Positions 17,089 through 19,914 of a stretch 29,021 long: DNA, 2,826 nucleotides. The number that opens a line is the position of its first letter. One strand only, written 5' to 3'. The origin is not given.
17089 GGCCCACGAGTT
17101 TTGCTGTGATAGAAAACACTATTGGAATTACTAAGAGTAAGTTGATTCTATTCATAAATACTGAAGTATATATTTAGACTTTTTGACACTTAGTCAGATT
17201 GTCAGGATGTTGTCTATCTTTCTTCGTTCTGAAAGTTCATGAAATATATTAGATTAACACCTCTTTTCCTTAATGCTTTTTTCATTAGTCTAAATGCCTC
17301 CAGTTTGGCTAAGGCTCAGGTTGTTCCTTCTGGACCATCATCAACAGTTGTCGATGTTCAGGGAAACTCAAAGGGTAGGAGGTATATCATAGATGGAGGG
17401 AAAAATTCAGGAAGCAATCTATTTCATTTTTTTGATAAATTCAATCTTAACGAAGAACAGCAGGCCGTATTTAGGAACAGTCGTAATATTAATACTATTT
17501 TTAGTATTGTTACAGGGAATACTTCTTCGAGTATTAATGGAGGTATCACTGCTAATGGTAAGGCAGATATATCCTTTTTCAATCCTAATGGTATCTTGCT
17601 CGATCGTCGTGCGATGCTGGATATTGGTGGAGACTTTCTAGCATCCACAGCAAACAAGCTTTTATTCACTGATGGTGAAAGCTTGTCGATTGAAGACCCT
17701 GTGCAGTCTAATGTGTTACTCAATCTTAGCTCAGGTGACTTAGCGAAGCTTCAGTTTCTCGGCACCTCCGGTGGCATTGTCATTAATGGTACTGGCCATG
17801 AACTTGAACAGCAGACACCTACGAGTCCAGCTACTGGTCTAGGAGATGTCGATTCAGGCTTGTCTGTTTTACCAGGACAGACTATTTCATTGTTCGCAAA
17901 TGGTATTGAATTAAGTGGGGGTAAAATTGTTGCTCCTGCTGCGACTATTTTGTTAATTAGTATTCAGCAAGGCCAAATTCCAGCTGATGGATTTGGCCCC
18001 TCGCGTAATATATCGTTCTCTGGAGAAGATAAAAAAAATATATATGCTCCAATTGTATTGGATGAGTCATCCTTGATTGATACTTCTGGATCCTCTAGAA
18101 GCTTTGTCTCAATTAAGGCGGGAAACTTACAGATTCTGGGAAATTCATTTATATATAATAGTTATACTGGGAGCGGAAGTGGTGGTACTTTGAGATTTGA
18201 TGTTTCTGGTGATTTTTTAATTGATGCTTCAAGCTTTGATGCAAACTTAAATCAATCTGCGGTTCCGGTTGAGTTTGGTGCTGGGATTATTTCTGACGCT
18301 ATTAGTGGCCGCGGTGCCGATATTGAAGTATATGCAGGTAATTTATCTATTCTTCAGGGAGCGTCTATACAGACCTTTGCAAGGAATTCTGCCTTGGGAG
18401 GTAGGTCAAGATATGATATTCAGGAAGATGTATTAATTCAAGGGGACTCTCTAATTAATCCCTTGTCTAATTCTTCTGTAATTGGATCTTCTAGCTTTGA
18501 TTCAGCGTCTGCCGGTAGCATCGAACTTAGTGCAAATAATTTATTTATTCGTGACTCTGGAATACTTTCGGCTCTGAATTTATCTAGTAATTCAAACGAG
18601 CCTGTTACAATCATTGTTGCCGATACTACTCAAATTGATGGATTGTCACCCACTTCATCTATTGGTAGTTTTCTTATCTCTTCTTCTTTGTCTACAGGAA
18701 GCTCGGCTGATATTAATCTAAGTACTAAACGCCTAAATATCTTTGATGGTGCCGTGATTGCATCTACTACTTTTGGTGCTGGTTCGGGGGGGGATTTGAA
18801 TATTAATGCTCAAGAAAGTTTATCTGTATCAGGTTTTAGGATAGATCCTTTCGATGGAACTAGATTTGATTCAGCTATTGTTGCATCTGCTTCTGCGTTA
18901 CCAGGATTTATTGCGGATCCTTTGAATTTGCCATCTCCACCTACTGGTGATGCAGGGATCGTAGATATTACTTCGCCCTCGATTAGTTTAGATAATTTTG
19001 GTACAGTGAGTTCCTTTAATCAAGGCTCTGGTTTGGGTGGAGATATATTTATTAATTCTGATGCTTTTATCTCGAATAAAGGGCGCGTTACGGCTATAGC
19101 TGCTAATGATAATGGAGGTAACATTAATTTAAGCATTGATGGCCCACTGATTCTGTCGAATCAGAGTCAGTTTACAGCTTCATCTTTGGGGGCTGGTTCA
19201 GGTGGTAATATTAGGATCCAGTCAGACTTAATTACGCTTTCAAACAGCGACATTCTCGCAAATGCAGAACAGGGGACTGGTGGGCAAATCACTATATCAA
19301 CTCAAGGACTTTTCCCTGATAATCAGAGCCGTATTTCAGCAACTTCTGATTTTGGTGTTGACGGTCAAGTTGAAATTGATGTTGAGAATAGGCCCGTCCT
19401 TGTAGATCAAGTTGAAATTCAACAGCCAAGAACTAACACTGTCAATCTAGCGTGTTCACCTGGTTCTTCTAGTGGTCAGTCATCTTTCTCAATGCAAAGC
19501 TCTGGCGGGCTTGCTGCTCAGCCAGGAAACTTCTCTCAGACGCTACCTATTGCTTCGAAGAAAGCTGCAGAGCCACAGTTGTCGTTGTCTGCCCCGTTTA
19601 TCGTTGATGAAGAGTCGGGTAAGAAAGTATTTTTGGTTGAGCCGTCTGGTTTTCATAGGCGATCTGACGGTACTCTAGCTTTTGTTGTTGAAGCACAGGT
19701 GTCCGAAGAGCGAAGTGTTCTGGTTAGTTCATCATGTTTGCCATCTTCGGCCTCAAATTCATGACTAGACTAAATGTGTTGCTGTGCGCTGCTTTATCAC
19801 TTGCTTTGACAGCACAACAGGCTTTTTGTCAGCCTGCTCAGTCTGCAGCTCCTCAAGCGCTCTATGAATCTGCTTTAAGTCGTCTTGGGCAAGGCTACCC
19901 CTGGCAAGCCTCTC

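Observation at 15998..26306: AT-rich, HIP1-poor island with a candidate uncharacterised envelope-spanning signalling or conflict system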

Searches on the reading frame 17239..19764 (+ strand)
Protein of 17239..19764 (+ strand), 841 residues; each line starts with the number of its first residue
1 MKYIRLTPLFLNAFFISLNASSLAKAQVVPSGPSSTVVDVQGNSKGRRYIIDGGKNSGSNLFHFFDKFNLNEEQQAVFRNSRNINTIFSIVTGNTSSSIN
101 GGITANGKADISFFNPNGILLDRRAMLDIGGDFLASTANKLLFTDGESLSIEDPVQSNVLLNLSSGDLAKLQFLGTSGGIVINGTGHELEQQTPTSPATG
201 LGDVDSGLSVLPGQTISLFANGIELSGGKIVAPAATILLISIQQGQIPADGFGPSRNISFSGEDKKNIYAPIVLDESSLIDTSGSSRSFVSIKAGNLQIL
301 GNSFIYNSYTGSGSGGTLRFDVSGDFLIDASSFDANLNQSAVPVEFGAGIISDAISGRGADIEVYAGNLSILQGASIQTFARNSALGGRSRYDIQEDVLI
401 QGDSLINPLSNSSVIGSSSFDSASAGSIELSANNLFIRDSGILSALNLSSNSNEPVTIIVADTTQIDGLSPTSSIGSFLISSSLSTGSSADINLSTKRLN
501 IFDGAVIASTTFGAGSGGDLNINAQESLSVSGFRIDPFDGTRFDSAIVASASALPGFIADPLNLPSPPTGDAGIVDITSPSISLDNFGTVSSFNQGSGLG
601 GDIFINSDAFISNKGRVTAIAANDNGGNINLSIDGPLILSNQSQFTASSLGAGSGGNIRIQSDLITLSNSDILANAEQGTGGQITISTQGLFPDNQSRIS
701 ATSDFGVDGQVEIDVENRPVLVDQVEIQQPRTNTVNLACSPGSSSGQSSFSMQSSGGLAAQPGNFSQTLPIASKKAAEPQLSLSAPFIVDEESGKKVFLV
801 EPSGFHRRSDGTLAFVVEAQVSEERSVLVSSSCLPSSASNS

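Call 5: search_protein_families(library=pfam, proteins=[window:17239-19764:+], max_evalue=0.01)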
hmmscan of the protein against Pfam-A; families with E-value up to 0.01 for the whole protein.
window:17239-19764:+ (841 aa): 1 family
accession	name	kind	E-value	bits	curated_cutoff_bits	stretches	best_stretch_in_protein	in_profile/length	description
PF05860.19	TPS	-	2.6e-32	113.2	33.5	1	26-262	1-221/252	TPS secretion domain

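Call 6: search_protein_families(library=ncbifam, proteins=[window:17239-19764:+], max_evalue=0.01)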
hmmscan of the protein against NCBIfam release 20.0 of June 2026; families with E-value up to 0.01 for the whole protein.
window:17239-19764:+ (841 aa): 1 family
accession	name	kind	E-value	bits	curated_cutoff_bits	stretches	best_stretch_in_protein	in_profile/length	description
TIGR01901.1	adhes_NPXG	domain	1.1e-18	66.9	29.1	1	62-139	1-78/79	filamentous hemagglutinin N-terminal domain-containing protein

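Call 7: search_protein_families(library=padloc, proteins=[window:17239-19764:+], max_evalue=0.01)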
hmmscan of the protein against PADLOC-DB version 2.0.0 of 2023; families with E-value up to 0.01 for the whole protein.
window:17239-19764:+ (841 aa): 0 families
